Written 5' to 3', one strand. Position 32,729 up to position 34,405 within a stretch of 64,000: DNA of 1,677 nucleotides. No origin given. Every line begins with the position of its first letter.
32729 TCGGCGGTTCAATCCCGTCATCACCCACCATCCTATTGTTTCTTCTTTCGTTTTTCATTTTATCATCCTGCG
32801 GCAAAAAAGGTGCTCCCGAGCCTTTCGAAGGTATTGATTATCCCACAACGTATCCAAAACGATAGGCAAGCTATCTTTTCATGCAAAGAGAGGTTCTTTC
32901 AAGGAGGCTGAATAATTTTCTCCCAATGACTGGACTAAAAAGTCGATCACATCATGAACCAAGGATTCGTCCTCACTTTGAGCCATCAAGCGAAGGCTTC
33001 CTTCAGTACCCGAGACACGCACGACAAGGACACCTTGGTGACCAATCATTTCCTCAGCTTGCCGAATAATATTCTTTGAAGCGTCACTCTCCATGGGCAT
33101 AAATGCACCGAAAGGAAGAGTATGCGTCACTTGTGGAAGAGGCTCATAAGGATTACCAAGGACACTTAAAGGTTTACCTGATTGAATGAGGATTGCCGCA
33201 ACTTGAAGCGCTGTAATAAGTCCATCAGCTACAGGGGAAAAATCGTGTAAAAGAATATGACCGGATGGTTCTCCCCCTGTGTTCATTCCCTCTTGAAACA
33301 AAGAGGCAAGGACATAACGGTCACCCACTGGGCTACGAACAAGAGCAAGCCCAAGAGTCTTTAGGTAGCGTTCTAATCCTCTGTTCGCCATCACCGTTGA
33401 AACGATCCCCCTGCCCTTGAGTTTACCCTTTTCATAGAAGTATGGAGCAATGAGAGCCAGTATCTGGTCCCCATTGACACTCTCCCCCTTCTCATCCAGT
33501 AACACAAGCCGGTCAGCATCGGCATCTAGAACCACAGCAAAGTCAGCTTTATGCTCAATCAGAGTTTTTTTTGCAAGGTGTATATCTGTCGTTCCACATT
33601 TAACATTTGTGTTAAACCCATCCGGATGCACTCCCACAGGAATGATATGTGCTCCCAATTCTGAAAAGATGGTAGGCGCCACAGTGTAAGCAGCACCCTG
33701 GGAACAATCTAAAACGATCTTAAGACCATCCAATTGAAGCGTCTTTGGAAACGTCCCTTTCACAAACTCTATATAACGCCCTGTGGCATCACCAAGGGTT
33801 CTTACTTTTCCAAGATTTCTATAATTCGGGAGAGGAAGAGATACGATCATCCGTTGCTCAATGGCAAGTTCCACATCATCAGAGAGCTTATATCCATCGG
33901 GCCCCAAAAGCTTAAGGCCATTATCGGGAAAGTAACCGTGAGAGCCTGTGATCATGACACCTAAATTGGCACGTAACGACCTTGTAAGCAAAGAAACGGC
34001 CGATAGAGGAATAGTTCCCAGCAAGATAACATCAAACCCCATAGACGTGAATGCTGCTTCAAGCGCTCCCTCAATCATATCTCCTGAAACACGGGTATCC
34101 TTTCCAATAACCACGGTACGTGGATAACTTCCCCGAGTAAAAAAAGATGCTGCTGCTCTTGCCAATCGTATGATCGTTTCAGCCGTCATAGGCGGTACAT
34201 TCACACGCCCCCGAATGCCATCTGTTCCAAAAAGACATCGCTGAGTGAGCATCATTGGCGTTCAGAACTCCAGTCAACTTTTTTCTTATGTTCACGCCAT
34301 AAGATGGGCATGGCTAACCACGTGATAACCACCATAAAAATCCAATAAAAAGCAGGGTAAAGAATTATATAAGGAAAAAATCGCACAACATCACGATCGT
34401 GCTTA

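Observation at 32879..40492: PNAG (pga) locus with non-canonical order pgaA-pgaB / pgaD-like-pgaC-glmM paralog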

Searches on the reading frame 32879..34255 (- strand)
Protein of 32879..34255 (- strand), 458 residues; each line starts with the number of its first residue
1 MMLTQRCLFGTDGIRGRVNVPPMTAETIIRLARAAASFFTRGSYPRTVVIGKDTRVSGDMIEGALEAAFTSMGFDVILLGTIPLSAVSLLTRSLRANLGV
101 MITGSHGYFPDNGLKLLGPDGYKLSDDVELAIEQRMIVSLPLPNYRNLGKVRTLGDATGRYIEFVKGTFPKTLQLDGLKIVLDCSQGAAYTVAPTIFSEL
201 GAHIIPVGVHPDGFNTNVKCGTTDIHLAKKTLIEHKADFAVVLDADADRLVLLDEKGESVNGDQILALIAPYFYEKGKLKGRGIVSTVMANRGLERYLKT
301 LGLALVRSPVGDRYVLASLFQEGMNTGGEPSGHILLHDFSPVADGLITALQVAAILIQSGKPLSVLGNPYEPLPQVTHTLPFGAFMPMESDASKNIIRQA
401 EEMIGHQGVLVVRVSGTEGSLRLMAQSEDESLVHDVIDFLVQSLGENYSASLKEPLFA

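Call 4: search_protein_families(library=pfam, proteins=[window:32879-34255:-], max_evalue=0.1)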
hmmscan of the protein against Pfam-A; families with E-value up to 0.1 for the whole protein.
window:32879-34255:- (458 aa): 4 families
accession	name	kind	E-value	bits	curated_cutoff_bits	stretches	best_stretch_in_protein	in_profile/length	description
PF02878.22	PGM_PMM_I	-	3e-35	121.3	22.5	1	8-136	3-131/138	Phosphoglucomutase/phosphomannomutase, alpha/beta/alpha domain I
PF02880.22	PGM_PMM_III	-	3.2e-32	111.5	20.7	1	261-366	1-107/115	Phosphoglucomutase/phosphomannomutase, alpha/beta/alpha domain III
PF02879.22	PGM_PMM_II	-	9.4e-15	55.5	29.3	1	160-257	2-103/103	Phosphoglucomutase/phosphomannomutase, alpha/beta/alpha domain II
PF00408.26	PGM_PMM_IV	-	1.8e-07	31.6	23.1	1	388-441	13-66/68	Phosphoglucomutase/phosphomannomutase, C-terminal domain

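Call 5: search_protein_families(library=ncbifam, proteins=[window:32879-34255:-], max_evalue=0.1)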
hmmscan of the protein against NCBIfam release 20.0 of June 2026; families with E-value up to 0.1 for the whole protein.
window:32879-34255:- (458 aa): 7 families
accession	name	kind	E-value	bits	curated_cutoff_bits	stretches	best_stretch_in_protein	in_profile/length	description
TIGR01455.1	glmM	equivalog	2.5e-142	474.7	447.55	1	9-443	1-439/442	phosphoglucosamine mutase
TIGR03990.1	Arch_GlmM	equivalog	3.2e-82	276.8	439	1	8-438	3-438/444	phosphoglucosamine mutase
NF007088.0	PRK09542.1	equivalog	2.5e-36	125.7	618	1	14-438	17-447/456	phosphomannomutase/phosphoglucomutase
NF011943.0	PRK15414.1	subfamily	8.7e-27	94.2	801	1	9-364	7-363/456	phosphomannomutase CpsG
NF046027.1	PhglucPhmanMutPgmG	equivalog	1.7e-25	89.6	600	1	28-379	28-371/460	phosphoglucomutase/phosphomannomutase PgmG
TIGR01132.1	pgm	equivalog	9.4e-10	37.5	778.05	2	227-361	288-429/546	phosphoglucomutase (alpha-D-glucose-1,6-bisphosphate-dependent)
NF008161.0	PRK10914.1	equivalog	0.074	12.2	590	0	33-94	168-227/339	dipeptide ABC transporter permease DppB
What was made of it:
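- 32879..34255 (-): glmM2: second phosphoglucosamine-mutase gene (458 aa); its start overlaps the pgaC stop by 4 bp. TIGR01455 scores 475 bits, above the cutoff of 448 (call 5).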

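Call 9: list_cluster_members(proteins=[window:32879-34255:-, window:34252-35514:-, window:35511-35900:-, window:36082-38013:-, window:38018-40492:-])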
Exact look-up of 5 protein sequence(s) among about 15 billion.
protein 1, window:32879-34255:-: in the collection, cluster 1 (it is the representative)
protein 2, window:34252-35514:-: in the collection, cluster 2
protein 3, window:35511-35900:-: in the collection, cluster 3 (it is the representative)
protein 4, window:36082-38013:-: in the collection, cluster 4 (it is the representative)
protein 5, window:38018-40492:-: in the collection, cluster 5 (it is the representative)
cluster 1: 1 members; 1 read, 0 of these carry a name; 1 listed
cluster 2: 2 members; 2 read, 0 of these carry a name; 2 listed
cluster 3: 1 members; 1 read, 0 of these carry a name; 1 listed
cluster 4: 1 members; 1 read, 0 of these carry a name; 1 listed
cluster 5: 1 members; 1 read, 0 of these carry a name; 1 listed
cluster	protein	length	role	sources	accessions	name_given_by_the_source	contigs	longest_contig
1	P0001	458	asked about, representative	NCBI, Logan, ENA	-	-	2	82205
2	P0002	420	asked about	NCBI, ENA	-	-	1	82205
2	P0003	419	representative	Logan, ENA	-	-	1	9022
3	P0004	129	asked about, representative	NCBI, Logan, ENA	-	-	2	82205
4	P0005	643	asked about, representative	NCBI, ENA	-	-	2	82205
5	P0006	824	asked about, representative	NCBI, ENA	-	-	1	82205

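Call 18: find_homologous_proteins(query=window:32879-34255:-, max_evalue=1e-10)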
Query window:32879-34255:- (458 aa): 8000 proteins with E <= 1e-10 among 8000 candidates; the best 120 are listed.
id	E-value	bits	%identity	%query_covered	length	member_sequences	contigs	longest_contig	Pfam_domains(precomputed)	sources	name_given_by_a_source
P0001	0.0e+0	1011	100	100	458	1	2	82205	PF02878.23,PF00408.27,PF02879.23,PF02880.23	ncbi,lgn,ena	-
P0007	9.6e-181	620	64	96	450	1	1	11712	PF02878.23,PF00408.27,PF02879.23,PF02880.23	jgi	jgi:phosphoglucosamine mutase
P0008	4.5e-155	535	-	-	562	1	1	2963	PF02878.23,PF00408.27,PF02879.23,PF02880.23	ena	-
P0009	9.5e-148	511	53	96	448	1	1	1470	PF02878.23,PF00408.27,PF02879.23,PF02880.23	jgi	jgi:phosphoglucosamine mutase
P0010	6.0e-146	505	53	97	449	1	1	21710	PF02878.23,PF00408.27,PF02879.23,PF02880.23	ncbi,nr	ncbi:MAG: phosphoglucosamine mutase [Alphaproteobacteria bacterium]|nr:phosphoglucosamine mutase [Al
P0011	8.8e-146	505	52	96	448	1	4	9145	PF02878.23,PF00408.27,PF02879.23,PF02880.23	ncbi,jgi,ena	-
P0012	1.6e-145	504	53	96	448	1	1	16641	PF02878.23,PF00408.27,PF02879.23,PF02880.23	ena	-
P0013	1.8e-145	504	54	97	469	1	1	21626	PF02878.23,PF00408.27,PF02879.23,PF02880.23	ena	-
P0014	1.9e-145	504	53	96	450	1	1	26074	PF02878.23,PF00408.27,PF02879.23,PF02880.23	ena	-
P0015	2.4e-145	503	53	96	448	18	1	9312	PF02878.23,PF00408.27,PF02879.23,PF02880.23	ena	-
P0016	2.4e-145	503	53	97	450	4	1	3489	PF02878.23,PF00408.27,PF02879.23,PF02880.23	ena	-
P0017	2.6e-145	503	54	96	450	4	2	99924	PF02878.23,PF00408.27,PF02879.23,PF02880.23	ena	-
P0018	2.9e-145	503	53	96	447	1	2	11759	PF02878.23,PF00408.27,PF02879.23,PF02880.23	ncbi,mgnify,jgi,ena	ncbi:MAG: phosphoglucosamine mutase [Kiloniellaceae bacterium]|mgnify:FL=1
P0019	2.9e-145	503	53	96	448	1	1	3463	PF02878.23,PF00408.27,PF02879.23,PF02880.23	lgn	-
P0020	3.2e-145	503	53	97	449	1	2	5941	PF02878.23,PF00408.27,PF02879.23,PF02880.23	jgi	jgi:phosphoglucosamine mutase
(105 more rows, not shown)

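Call 19: find_encoding_contigs(protein=P0007, flank=10000, max_places=4)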
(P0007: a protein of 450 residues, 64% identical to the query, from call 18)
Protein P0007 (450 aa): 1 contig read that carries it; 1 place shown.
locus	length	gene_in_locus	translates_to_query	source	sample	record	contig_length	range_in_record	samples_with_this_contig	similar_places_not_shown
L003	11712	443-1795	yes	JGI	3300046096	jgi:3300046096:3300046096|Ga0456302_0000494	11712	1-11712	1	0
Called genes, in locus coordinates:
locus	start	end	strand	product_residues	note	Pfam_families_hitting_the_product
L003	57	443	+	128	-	-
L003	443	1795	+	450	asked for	PF02878:PGM_PMM_I, PF02879:PGM_PMM_II, PF02880:PGM_PMM_III, PF00408:PGM_PMM_IV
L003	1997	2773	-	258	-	PF00589:Phage_integrase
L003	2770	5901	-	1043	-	PF01526:DDE_Tnp_Tn3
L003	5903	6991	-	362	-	PF17761:DUF1016_N, PF06250:YhcG_C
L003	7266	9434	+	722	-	PF00664:ABC_membrane, PF00005:ABC_tran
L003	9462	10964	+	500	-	PF25919:BSH_CusB (faint), PF25994:HH_AprE, PF26002:Beta-barrel_AprE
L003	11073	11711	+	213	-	?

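Call 68: find_related_loci(query=window:32879-34255:-, collection=metagenome_contigs, flank=8000)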
Query window:32879-34255:- (458 aa) in metagenome_contigs; peptide patterns used: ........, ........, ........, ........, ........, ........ (x = any residue, [..] = any of these).
71 stretches matched a pattern, but none encodes a relative of the query by tblastn (E <= 1e-3).

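Call 89: search_solved_structures(query=window:32879-34255:-, max_evalue=1e-30, show_alignments=1)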
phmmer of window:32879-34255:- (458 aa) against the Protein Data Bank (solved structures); distinct sequences matched with E-value up to 1e-30: 8.
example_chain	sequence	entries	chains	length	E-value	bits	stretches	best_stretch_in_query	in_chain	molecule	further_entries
3pdk_A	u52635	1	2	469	1.6e-89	304.5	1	8-434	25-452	Phosphoglucosamine mutase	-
7ojr_A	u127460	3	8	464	4.5e-85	289.9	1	8-443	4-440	Phosphoglucosamine mutase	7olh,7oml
3i3w_A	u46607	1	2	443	1.6e-84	288.1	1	8-444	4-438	Phosphoglucosamine mutase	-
6gyz_A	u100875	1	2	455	2.3e-81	277.7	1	8-429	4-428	Phosphoglucosamine mutase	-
9g69_A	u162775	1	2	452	3.4e-80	273.8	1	8-443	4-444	Phosphoglucosamine mutase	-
7ojs_C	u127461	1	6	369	4.6e-76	260.2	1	8-367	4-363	Phosphoglucosamine mutase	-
9du5_A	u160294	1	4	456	5.8e-49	170.9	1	8-444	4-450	Phosphoglucomutase/phosphomannomutase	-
1wqa_A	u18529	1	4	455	2e-48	169.1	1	8-438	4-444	phospho-sugar mutase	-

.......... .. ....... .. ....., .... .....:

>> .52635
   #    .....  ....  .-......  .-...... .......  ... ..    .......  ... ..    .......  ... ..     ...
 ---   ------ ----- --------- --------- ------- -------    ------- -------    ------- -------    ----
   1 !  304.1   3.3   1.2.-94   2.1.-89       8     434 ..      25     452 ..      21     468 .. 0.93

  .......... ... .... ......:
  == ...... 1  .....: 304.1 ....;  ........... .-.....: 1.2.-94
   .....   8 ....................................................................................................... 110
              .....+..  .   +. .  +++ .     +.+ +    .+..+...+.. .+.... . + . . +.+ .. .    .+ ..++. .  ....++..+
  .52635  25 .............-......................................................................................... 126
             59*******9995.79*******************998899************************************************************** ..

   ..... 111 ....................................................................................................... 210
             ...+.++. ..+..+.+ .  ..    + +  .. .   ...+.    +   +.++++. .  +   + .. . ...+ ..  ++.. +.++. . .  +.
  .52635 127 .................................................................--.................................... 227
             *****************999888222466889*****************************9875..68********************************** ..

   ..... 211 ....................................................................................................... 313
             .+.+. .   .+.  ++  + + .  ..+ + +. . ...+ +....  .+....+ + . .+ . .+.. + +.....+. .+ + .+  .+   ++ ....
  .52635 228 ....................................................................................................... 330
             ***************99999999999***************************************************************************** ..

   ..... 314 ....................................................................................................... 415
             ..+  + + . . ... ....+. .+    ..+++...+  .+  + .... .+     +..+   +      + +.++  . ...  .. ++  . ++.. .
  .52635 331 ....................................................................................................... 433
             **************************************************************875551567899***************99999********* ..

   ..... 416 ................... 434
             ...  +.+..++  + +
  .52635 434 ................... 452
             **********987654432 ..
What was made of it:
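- Closest known: Housekeeping GlmM. Same: The best PDB match is B. anthracis GlmM, E=2e-89 (call 89).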
